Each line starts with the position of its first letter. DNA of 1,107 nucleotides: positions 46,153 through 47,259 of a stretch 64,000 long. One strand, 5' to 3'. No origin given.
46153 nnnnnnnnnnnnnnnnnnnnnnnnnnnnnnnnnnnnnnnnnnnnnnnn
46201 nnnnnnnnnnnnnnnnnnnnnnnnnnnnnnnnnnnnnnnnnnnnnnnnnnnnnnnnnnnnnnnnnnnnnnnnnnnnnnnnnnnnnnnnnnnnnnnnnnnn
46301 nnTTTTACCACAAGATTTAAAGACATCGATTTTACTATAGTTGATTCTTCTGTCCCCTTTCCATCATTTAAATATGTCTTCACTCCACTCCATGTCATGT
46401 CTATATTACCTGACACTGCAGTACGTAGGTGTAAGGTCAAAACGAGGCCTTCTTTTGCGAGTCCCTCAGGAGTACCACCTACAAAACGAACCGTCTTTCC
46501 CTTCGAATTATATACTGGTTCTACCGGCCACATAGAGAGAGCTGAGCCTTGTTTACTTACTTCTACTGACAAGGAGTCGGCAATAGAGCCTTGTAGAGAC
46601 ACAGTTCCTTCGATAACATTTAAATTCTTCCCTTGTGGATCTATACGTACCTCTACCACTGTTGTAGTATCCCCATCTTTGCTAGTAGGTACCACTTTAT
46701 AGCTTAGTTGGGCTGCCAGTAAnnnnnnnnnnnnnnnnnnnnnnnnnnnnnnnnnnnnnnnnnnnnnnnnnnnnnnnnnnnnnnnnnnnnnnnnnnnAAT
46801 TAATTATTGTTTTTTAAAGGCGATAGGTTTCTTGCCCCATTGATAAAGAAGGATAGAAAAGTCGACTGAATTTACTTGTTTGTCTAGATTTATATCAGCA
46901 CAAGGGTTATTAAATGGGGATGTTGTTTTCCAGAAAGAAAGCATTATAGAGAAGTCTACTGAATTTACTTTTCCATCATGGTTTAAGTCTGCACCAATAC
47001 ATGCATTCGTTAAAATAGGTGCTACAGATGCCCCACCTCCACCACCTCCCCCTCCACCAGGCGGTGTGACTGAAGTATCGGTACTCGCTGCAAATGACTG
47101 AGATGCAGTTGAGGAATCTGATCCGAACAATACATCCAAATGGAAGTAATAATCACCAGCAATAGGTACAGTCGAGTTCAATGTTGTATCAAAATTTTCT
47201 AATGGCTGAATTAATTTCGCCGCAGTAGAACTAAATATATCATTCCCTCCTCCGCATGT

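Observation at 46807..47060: C-terminal dockerin preceded by a Gly9 hinge on the giant protein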

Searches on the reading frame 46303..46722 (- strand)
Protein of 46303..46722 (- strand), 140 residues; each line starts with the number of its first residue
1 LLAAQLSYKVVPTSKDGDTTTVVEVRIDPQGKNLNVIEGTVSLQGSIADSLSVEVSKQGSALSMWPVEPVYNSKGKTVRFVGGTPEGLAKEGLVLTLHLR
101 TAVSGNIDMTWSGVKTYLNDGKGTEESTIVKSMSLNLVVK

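Call 85: search_solved_structures(query=A4, max_evalue=1, show_alignments=2)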
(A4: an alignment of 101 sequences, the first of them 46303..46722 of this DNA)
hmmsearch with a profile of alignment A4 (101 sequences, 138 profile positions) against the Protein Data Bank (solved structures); distinct sequences matched with E-value up to 1: 5.
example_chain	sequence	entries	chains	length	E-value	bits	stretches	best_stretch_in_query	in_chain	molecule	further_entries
5m2o_A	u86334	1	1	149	0.0017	21.8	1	4-60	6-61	Putative cellulosomal scaffoldin protein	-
5aoz_A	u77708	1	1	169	0.002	21.6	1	4-60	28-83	PUTATIVE CELLULOSOMAL SCAFFOLDIN PROTEIN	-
5m2s_A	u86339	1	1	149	0.088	16.2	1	4-59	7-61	Putative cellulosomal scaffoldin protein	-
4hgm_A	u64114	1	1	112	0.21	15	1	62-129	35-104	Shark V-NAR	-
6sqx_A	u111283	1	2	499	0.33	14.4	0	47-87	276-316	Peptide-binding protein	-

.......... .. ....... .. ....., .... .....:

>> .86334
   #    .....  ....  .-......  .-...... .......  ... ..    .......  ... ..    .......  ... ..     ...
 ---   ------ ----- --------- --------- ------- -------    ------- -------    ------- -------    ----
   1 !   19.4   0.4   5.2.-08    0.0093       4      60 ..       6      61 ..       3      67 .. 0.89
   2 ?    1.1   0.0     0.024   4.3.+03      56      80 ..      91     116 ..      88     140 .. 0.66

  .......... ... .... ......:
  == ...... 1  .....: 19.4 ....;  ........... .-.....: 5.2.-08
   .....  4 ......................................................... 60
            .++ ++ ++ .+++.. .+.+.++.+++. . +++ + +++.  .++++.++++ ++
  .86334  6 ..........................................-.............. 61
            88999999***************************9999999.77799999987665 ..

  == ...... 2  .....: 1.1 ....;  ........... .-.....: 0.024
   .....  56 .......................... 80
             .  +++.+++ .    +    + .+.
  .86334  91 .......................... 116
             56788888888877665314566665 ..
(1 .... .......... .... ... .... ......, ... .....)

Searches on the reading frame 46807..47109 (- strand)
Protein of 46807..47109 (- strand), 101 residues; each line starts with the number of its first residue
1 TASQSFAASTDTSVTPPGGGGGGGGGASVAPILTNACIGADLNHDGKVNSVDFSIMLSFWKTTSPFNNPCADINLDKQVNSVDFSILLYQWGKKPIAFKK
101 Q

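Call 6: search_protein_families(library=pfam, proteins=[window:46807-47109:-], max_evalue=1)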
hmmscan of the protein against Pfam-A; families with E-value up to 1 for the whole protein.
window:46807-47109:- (101 aa): 2 families
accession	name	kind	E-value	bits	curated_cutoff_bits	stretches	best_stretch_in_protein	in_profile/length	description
PF00404.24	Dockerin_1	-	6.6e-09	36.3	22.9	1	41-87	3-52/57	Dockerin type I domain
PF00036.39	EF-hand_1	-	0.21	11.7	25.4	1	40-57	9-26/29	EF hand domain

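Call 7: search_protein_families(library=ncbifam, proteins=[window:46807-47109:-], max_evalue=1)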
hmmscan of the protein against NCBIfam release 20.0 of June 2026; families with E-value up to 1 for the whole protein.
window:46807-47109:- (101 aa): 3 families
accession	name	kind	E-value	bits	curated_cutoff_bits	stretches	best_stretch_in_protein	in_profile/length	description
NF049990.1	CellobisidaseCelK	equivalog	3.4e-05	22.2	1700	1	36-87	826-878/889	cellulose 1,4-beta-cellobiosidase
NF041540.1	dockerin_GC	domain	0.0021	18.4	29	1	40-91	3-63/67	GC-type dockerin domain-anchored protein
NF033865.1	fusolisin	equivalog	0.074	11.1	999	1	18-36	24-42/1006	fusolisin family autotransporter serine protease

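Call 11: search_solved_structures(query=window:46807-47109:-, max_evalue=1, show_alignments=3)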
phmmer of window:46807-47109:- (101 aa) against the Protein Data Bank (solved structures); distinct sequences matched with E-value up to 1: 26.
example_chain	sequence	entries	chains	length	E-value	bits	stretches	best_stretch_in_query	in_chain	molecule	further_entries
1daq_A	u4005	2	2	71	0.00012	25.6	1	39-88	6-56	ENDOGLUCANASE SS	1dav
2mte_A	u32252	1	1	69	0.00013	25.5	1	40-88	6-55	Cellulose 1,4-beta-cellobiosidase (reducing end) CelS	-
2y3n_B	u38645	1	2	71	0.00021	24.9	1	39-94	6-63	CELLULOSOMAL FAMILY-48 PROCESSIVE GLYCOSIDE HYDROLASE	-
2vn5_B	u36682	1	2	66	0.0004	24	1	39-88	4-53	ENDOGLUCANASE A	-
4fl4_A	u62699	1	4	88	0.00056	23.5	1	40-87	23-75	Glycoside hydrolase family 9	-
2vn6_B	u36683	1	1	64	0.00073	23.1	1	39-88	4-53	ENDOGLUCANASE A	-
2yik_A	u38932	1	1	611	0.0035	20.9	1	38-87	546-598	ENDOGLUCANASE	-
4cj0_A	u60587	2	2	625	0.0078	19.8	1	35-87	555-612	ENDOGLUCANASE D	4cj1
1clc_A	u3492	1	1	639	0.008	19.8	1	35-87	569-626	ENDOGLUCANASE CELD; EC: 3.2.1.4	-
6kg9_A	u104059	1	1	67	0.0094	19.6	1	36-88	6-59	And cellulose-binding endoglucanase family 9 CelL ortholog dockerin domain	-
5nrm_B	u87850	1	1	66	0.011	19.4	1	41-88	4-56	DocCel5: Type I dockerin repeat domain from A. cellulolyticus family 5 endoglucanase WP_01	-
6kge_D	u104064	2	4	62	0.011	19.3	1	38-88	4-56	And cellulose-binding endoglucanase family 9 CelL ortholog dockerin domain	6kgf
6kgc_B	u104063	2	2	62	0.011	19.3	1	38-88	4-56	And cellulose-binding endoglucanase family 9 CelL ortholog dockerin domain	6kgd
5nrk_B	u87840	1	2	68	0.022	18.4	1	41-88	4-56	DocCel5: Type I dockerin repeat domain from A. cellulolyticus family 5 endoglucanase WP_01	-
3ul4_B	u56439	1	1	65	0.041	17.5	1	38-87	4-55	Cellulosome enzyme, dockerin type I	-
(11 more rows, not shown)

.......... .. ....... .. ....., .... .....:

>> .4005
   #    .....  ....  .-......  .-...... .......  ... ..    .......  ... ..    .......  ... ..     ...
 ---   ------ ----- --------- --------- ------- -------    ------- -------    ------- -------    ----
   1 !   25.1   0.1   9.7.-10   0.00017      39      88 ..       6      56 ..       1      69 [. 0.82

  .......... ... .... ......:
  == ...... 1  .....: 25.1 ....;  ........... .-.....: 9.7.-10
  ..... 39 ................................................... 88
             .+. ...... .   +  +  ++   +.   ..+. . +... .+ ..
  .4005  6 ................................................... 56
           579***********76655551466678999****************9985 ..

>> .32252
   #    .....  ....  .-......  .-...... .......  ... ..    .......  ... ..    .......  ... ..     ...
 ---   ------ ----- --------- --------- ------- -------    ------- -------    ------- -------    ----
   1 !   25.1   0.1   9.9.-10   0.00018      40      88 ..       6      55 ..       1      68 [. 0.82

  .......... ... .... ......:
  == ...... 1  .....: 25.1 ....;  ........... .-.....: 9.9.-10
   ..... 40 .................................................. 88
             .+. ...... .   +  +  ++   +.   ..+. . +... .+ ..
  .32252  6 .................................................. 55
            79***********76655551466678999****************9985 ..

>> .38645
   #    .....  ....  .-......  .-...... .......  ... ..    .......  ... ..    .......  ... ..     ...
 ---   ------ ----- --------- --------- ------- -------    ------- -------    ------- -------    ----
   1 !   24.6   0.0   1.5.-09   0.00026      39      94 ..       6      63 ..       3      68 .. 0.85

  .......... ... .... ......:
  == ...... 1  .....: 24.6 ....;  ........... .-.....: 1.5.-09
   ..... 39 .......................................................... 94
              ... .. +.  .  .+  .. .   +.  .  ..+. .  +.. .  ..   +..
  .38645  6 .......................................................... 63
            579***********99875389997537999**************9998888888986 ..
